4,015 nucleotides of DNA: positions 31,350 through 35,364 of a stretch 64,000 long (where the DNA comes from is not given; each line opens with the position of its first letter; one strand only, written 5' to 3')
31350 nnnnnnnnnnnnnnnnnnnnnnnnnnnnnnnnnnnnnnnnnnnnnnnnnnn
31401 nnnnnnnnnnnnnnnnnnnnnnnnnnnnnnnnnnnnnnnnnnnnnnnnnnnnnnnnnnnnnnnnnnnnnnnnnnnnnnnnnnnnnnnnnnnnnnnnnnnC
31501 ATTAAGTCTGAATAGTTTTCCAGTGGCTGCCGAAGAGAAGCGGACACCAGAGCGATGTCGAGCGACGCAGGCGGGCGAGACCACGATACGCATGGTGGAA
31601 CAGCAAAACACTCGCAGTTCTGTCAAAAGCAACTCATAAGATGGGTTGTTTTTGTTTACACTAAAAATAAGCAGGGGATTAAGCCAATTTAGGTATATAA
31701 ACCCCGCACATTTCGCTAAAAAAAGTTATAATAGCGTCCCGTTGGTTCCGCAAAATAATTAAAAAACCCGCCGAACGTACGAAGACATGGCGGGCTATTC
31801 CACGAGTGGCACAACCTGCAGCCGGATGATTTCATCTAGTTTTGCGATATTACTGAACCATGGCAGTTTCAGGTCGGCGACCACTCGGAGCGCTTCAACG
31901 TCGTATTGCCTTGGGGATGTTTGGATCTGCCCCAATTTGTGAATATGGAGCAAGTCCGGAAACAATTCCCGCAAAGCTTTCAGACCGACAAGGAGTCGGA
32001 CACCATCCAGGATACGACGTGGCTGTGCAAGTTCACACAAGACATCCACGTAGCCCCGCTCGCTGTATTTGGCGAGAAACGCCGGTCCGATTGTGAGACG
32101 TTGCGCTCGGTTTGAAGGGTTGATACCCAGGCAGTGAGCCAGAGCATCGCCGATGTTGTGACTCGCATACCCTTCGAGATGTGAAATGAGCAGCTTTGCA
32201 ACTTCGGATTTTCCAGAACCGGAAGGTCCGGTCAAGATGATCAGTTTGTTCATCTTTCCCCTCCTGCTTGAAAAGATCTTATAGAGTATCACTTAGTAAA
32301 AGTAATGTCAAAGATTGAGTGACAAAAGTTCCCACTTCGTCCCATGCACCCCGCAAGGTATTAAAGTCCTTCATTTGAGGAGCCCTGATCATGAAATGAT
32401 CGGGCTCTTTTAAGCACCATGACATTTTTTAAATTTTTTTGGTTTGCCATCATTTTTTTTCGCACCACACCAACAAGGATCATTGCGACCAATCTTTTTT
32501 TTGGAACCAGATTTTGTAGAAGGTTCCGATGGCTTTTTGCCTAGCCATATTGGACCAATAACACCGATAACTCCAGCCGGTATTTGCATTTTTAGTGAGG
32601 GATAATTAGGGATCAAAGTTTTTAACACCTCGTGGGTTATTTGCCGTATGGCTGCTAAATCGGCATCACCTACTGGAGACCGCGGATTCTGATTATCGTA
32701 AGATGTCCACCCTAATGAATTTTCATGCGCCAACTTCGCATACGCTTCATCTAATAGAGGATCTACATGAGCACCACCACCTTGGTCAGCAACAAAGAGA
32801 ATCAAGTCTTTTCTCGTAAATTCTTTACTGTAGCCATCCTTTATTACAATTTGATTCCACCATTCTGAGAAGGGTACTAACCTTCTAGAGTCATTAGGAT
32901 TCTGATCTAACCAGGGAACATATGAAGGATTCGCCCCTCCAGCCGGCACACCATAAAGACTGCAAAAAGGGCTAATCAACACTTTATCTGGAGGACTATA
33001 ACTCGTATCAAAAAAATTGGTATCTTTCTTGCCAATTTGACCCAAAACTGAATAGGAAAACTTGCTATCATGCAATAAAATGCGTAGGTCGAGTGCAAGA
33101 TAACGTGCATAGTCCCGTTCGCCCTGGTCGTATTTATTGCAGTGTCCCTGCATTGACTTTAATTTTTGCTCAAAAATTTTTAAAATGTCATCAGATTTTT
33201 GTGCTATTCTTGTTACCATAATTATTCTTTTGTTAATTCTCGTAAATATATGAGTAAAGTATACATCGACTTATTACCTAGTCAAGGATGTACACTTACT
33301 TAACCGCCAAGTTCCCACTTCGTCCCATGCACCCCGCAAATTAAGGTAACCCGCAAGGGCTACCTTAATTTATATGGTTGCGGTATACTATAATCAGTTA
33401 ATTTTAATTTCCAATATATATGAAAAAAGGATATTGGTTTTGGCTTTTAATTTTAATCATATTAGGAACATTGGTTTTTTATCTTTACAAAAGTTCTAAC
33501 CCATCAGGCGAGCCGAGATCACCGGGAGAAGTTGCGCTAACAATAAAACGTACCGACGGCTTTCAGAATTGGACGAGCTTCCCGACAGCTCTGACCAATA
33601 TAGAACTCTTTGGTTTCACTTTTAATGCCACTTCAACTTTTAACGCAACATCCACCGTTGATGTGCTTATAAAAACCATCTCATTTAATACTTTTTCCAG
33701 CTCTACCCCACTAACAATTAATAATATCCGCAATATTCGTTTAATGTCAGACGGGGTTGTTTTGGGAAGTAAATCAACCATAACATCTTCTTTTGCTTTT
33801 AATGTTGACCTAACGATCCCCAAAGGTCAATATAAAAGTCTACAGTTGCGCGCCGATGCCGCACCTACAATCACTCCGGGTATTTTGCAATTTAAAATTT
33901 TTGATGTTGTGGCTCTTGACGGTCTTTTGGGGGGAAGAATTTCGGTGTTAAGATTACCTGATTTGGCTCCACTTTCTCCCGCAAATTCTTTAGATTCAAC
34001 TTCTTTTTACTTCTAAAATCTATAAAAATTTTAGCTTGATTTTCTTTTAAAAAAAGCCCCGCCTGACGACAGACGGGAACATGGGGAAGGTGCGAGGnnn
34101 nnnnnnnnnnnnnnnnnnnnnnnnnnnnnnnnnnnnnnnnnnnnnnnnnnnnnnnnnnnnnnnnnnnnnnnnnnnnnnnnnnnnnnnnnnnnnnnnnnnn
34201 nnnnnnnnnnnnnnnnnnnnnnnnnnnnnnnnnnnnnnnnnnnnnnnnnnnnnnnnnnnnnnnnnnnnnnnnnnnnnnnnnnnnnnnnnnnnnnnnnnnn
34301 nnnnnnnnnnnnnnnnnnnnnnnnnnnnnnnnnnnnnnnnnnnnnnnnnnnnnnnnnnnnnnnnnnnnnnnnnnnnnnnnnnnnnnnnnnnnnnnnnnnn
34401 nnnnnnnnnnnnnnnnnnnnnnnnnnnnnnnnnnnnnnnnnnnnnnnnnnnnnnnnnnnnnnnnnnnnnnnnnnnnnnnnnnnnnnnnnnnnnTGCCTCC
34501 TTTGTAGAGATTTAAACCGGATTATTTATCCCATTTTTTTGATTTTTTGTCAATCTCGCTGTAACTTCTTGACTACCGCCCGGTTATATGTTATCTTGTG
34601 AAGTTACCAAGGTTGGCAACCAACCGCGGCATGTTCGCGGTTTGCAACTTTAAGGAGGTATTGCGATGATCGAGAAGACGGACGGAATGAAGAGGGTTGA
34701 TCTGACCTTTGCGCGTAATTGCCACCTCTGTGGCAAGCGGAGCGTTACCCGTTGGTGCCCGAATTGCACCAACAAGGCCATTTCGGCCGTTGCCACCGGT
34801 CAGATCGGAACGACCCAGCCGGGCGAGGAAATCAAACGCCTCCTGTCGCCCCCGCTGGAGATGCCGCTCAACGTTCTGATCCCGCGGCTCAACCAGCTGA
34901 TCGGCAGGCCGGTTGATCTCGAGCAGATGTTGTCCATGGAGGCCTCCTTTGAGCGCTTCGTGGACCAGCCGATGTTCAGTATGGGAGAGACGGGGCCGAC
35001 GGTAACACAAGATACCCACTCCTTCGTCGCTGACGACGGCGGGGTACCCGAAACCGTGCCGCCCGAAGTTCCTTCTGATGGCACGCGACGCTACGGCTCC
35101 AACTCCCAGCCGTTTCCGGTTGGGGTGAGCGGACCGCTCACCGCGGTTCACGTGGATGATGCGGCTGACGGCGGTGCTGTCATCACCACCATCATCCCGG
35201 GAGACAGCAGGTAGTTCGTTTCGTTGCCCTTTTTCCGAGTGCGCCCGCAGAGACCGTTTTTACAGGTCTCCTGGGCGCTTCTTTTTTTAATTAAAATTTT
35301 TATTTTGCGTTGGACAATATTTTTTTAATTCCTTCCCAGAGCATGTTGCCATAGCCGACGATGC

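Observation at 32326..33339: Perfect 31-bp direct repeats bracketing a single SEC-C-motif gene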

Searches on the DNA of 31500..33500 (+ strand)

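Call 47: search_rna_families(source=window, start=31500, end=33500, threshold=evalue, max_evalue=5)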
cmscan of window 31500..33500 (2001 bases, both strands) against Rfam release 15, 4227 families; matches with E-value up to 5: 1.
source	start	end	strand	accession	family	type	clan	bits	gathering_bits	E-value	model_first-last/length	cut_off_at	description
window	32682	32822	-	RF01881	Xist_exon4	Gene; lncRNA;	-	15.1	100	2.8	1-126/126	no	X-chromosome inactivation gene exon 4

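Call 103: build_rna_model(alignment_id=A5, structure=none)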
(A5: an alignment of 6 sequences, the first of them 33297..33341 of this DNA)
Model R1 built from alignment A5 (6 sequences, 45 columns); structure: none (sequence only).
model positions 45; base pairs 0; branch points 0; effective number of sequences 6; information 0.906 bits per position. No base pairs: searches with it score sequence only.

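Call 104: search_with_rna_model(model_id=R1, source=window, filters=off, max_evalue=10, show_alignments=4)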
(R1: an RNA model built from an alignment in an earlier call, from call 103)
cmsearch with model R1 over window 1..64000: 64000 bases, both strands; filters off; matches with E-value up to 10: 11.
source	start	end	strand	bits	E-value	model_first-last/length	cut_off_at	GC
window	33299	33340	+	45.6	3.1e-13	3-44/45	-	0.57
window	32318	32357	+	42.9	2.2e-12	5-44/45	-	0.55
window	38872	38888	+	4.6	2.8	17-33/45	-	0.35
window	5256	5268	-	4.2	3.7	12-24/45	-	0.38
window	60057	60069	-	3.7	5.4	30-42/45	-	0.62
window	61347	61357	-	3.4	6.8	16-26/45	-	0.55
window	34437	34454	-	3.4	6.8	20-36/45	-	0.61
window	52378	52392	-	3.4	6.9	6-20/45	-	0.4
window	46339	46349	-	3.3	7.3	19-29/45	-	0.73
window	4529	4547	-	3.1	8.5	8-28/45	-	0.79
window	18221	18237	-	3.1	8.5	4-20/45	-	0.41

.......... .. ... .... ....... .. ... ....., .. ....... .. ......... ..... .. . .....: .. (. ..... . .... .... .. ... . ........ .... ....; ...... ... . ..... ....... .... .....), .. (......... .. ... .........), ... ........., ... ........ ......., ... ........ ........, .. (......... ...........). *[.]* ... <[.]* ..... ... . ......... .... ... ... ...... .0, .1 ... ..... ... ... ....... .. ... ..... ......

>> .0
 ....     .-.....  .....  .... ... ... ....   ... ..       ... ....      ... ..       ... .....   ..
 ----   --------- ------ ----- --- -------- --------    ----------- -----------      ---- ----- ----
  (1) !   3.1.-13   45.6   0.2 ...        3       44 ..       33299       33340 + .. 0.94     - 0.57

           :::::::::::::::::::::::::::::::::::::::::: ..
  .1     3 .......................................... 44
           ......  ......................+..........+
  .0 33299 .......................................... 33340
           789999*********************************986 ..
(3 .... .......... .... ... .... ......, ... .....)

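Call 105: search_with_rna_model(model_id=R1, sources=[L114, L115, L116, L119, L002, L117, L118, L004, L003], filters=off, max_evalue=10)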
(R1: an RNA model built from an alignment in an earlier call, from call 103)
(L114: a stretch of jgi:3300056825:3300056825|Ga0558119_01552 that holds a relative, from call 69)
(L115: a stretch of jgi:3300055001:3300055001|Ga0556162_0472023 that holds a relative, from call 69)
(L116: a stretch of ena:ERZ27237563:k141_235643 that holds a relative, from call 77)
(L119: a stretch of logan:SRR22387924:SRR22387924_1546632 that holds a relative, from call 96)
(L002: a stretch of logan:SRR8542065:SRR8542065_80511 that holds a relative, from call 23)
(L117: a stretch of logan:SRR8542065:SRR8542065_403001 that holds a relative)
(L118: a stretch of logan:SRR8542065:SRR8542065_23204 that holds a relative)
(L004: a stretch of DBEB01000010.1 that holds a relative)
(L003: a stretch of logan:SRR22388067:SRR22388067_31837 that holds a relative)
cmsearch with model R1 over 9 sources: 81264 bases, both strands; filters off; matches with E-value up to 10: 14.
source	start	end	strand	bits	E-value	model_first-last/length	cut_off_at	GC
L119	693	734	+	47.3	1.1e-13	3-44/45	-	0.55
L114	5989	6031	-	42.4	3.9e-12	2-44/45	-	0.4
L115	691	733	-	42.4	3.9e-12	2-44/45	-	0.4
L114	5358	5398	-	40.6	1.5e-11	3-43/45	-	0.56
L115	60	100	-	40.6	1.5e-11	3-43/45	-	0.56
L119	1427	1466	+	39.9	2.4e-11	5-44/45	-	0.62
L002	1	31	+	35.8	4.7e-10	14-44/45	-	0.58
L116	910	936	-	6.2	1.1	5-31/45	-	0.3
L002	5563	5579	+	4.6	3.5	17-33/45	-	0.35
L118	13101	13113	+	3.7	6.9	30-42/45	-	0.62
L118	11813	11823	+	3.4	8.6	16-26/45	-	0.55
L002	1128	1145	-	3.4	8.7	20-36/45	-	0.61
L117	802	818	-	3.3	9.1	5-21/45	-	0.35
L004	4132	4142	-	3.3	9.5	24-34/45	-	0.55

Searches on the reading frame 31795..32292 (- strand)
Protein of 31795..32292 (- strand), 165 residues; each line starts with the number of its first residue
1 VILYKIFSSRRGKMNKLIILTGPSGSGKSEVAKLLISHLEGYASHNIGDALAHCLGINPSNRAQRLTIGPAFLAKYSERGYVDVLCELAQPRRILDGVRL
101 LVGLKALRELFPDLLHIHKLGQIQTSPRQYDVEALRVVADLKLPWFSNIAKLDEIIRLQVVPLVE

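Call 8: search_protein_families(library=pfam, proteins=[window:31795-32292:-], max_evalue=0.01)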
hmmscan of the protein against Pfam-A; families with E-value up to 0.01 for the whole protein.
window:31795-32292:- (165 aa): 7 families
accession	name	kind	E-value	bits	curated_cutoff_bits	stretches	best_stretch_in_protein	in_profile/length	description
PF13238.12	AAA_18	-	7.2e-05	23.7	29.4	1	18-52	1-33/128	AAA domain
PF13401.12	AAA_22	-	0.00061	20.5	27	1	16-51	6-33/130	AAA domain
PF20720.3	nSTAND3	-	0.0017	18.5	27.2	1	14-42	16-46/155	Novel STAND NTPase 3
PF13191.12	AAA_16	-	0.0019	19.2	32.6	1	7-42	16-51/167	AAA ATPase domain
PF00005.33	ABC_tran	-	0.0062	17.6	25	1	15-41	11-37/137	ABC transporter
PF06414.18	Zeta_toxin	-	0.0078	16.1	22.3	0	13-40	14-41/199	Zeta toxin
PF13207.12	AAA_17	-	0.0096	16.6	27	0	21-52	1-31/136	AAA domain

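Call 16: search_protein_families(library=padloc, proteins=[window:31795-32292:-], max_evalue=0.01)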
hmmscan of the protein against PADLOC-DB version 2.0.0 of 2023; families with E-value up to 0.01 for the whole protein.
window:31795-32292:- (165 aa): 5 families
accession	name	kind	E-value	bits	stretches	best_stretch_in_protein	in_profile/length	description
PDLC04140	mad8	-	0.00023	18.8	1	13-61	25-67/314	mads_8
PDLC03878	NsnB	-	0.00068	17.5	1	4-41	10-47/345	-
PDLC02373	dCTPase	-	0.0032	14.4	1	11-46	150-186/630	-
PDLC04606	PDC-M37B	-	0.0044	14.2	1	18-41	177-200/390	-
PDLC04605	PDC-M37B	-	0.0099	13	0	18-40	307-329/518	-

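Call 17: search_protein_families(library=ncbifam, proteins=[window:31795-32292:-], max_evalue=0.01)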
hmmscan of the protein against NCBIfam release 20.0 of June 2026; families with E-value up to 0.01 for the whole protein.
window:31795-32292:- (165 aa): 2 families
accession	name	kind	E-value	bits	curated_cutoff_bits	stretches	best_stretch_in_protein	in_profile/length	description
NF004041.0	PRK05541.1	subfamily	0.0075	16.3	127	1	15-68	7-63/176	adenylyl-sulfate kinase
TIGR00455.1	apsK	equivalog_domain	0.0081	15.8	138.7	1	9-43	12-48/184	adenylyl-sulfate kinase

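Call 24: find_encoding_contigs(protein=window:31795-32256:-, flank=10000, max_places=10)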
Protein window:31795-32256:- (153 aa): no gene with exactly this product is on record in the collection.

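Call 25: find_encoding_contigs(protein=window:31795-32292:-, flank=10000, max_places=10)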
Protein window:31795-32292:- (165 aa): no gene with exactly this product is on record in the collection.

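Call 32: search_protein_families(library=phrogs, proteins=[window:31795-32292:-], max_evalue=0.001)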
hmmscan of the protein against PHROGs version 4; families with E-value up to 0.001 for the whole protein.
window:31795-32292:- (165 aa): 5 families
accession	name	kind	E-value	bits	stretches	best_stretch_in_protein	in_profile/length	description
phrog_139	-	other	2.9e-07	31.2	1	9-51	77-118/342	deoxynucleoside monophosphate kinase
phrog_761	-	other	4.9e-05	24.1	1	13-43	17-47/362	thymidylate kinase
phrog_2071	-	other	0.00012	22.9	1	13-41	14-39/282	ATPase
phrog_1815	-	other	0.00074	20.8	0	14-39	2-27/197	guanylate kinase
phrog_31701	-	unknown function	0.001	20.3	0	12-37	9-34/89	-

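Call 67: find_homologous_proteins(query=window:31795-32253:-)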
Query window:31795-32253:- (152 aa): 5 proteins with E <= 0.001 among 237 candidates.
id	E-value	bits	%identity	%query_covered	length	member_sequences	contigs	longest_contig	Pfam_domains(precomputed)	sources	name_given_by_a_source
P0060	2.3e-93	328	100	100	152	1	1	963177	-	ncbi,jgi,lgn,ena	ncbi:MAG: hypothetical protein WC526_02370 [Patescibacteria group bacterium]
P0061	9.1e-78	277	84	100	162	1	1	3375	-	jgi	jgi:hypothetical protein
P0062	9.2e-55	202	64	99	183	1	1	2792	-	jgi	jgi:hypothetical protein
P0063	8.9e-54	199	64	94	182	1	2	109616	-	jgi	jgi:hypothetical protein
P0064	9.6e-53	196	61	99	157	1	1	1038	-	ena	-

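Call 68: find_encoding_contigs(protein=P0061, flank=5000, max_places=4)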
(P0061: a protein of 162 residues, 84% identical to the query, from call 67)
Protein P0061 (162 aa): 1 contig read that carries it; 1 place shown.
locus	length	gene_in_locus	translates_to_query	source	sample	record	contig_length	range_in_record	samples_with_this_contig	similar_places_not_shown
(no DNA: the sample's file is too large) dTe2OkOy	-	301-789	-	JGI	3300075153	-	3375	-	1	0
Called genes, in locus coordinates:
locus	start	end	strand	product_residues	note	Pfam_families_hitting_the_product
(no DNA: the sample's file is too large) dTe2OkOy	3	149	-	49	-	?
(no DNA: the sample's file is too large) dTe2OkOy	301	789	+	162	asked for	-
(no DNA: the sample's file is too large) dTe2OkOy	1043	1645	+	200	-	-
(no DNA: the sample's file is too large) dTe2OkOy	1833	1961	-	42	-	-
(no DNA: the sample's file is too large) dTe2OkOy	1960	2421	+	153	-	-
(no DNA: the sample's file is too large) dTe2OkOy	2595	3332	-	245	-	PF01135:PCMT, PF01209:Ubie_methyltran, PF05175:MTS, PF06325:PrmA, PF13489:Methyltransf_23, PF13847:Methyltransf_31, PF08241:Methyltransf_11, PF08242:Methyltransf_12, +5 more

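Call 69: find_encoding_contigs(protein=P0063, flank=6000, max_places=4)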
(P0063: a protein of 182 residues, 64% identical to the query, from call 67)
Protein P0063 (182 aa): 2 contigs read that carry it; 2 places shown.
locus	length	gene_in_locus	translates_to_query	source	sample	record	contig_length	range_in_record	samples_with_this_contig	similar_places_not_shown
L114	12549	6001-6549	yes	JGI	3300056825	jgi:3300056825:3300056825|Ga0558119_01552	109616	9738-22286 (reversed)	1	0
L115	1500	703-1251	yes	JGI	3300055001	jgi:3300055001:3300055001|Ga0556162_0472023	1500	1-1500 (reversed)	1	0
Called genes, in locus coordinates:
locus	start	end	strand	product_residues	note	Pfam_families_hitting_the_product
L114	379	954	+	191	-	PF05198:IF3_N, PF00707:IF3_C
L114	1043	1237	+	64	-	PF01632:Ribosomal_L35p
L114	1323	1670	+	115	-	PF00453:Ribosomal_L20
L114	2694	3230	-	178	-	-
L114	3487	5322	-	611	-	PF00580:UvrD-helicase, PF13245:AAA_19, PF13604:AAA_30 (faint), PF01443:Viral_helicase1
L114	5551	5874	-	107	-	-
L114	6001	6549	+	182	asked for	-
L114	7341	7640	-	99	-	-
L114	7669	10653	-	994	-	PF01326:PPDK_N, PF00391:PEP-utilizers, PF02896:PEP-utilizers_C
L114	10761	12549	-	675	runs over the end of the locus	PF22745:Nlig-Ia, PF01653:DNA_ligase_aden, PF03120:OB_DNA_ligase, PF12826:HHH_2, PF14520:HHH_5 (weak), PF00533:BRCT, PF12738:PTCB-BRCT (weak)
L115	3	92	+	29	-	?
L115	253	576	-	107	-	-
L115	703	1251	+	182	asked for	-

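Call 70: find_encoding_contigs(protein=P0062, flank=5000, max_places=4)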
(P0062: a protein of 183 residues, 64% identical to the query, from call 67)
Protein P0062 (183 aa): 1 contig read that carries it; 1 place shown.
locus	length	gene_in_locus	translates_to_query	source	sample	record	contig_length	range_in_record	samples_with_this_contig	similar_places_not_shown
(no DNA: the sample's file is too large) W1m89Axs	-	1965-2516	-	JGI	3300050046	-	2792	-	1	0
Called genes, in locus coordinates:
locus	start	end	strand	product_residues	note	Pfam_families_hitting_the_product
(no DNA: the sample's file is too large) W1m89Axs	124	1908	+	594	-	PF18914:DUF5666 (weak)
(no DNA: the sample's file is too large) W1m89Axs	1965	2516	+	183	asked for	-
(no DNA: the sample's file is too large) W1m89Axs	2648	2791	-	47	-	?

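Call 77: find_encoding_contigs(protein=P0064, flank=5000, max_places=4)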
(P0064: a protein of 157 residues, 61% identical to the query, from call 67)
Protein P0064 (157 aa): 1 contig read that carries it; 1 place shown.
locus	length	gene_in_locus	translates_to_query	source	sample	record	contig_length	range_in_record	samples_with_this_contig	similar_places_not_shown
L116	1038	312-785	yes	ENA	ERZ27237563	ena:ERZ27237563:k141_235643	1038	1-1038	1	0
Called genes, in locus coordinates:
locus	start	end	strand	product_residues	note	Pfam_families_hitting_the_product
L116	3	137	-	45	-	?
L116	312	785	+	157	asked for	-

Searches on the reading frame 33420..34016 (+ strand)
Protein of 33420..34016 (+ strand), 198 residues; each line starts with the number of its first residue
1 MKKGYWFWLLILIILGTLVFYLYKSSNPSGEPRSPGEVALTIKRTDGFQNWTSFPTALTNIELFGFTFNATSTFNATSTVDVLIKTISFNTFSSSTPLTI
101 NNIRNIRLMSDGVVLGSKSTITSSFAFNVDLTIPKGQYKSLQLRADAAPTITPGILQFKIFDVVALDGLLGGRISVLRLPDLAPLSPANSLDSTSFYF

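Call 8: search_protein_families(library=pfam, proteins=[window:33420-34016:+], max_evalue=0.01)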
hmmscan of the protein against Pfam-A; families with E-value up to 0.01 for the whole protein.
window:33420-34016:+ (198 aa): 0 families

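Call 16: search_protein_families(library=padloc, proteins=[window:33420-34016:+], max_evalue=0.01)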
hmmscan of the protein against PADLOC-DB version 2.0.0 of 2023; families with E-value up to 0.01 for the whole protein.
window:33420-34016:+ (198 aa): 0 families

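Call 17: search_protein_families(library=ncbifam, proteins=[window:33420-34016:+], max_evalue=0.01)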
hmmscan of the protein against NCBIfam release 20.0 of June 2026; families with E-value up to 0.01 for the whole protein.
window:33420-34016:+ (198 aa): 0 families

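Call 23: find_encoding_contigs(protein=window:33420-34016:+, flank=10000, max_places=10)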
Protein window:33420-34016:+ (198 aa): 2 contigs read that carry it; 1 place shown.
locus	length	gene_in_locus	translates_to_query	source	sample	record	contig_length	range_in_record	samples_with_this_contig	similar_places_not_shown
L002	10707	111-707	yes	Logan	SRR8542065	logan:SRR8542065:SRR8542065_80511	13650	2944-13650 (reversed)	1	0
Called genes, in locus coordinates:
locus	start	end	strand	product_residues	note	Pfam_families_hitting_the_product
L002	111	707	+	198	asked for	-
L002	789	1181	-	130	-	-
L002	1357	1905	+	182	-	-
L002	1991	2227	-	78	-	PF13192:Thioredoxin_3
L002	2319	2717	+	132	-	-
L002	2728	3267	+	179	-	-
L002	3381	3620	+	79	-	-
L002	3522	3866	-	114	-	PF00453:Ribosomal_L20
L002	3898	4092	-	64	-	PF01632:Ribosomal_L35p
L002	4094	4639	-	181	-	PF05198:IF3_N, PF00707:IF3_C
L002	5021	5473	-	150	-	PF01668:SmpB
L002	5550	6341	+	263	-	-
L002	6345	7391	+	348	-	-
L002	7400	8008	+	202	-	PF02706:Wzz (weak)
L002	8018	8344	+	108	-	-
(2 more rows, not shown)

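Call 32: search_protein_families(library=phrogs, proteins=[window:33420-34016:+], max_evalue=0.001)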
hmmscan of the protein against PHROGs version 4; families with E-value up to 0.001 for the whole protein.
window:33420-34016:+ (198 aa): 0 families

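Call 95: find_homologous_proteins(query=window:33420-34016:+)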
Query window:33420-34016:+ (198 aa): 1 proteins with E <= 0.001 among 247 candidates.
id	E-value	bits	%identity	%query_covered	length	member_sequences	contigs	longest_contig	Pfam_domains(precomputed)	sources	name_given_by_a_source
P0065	8.5e-57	210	58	100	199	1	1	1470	-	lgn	-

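Call 96: find_encoding_contigs(protein=P0065, flank=5000, max_places=4)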
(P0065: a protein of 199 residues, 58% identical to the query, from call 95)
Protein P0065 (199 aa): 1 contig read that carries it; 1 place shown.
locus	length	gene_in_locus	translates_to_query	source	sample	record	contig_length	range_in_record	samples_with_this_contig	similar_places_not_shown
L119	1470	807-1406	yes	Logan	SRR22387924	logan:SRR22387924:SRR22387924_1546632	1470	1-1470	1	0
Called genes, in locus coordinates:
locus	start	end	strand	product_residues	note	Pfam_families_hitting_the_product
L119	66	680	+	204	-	-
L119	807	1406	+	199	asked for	-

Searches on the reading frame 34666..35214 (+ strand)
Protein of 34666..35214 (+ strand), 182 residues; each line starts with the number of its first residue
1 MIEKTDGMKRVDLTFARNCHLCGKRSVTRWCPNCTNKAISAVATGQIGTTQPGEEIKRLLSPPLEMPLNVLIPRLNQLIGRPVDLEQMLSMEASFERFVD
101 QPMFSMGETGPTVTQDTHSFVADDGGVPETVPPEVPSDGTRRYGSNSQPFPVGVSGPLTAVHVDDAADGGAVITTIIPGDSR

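Call 8: search_protein_families(library=pfam, proteins=[window:34666-35214:+], max_evalue=0.01)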
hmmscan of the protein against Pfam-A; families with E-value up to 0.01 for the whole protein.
window:34666-35214:+ (182 aa): 1 family
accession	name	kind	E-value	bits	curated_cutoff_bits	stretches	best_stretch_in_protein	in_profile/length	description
PF18912.6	DZR_2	-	0.006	16.8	27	1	11-38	2-31/56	Double zinc ribbon domain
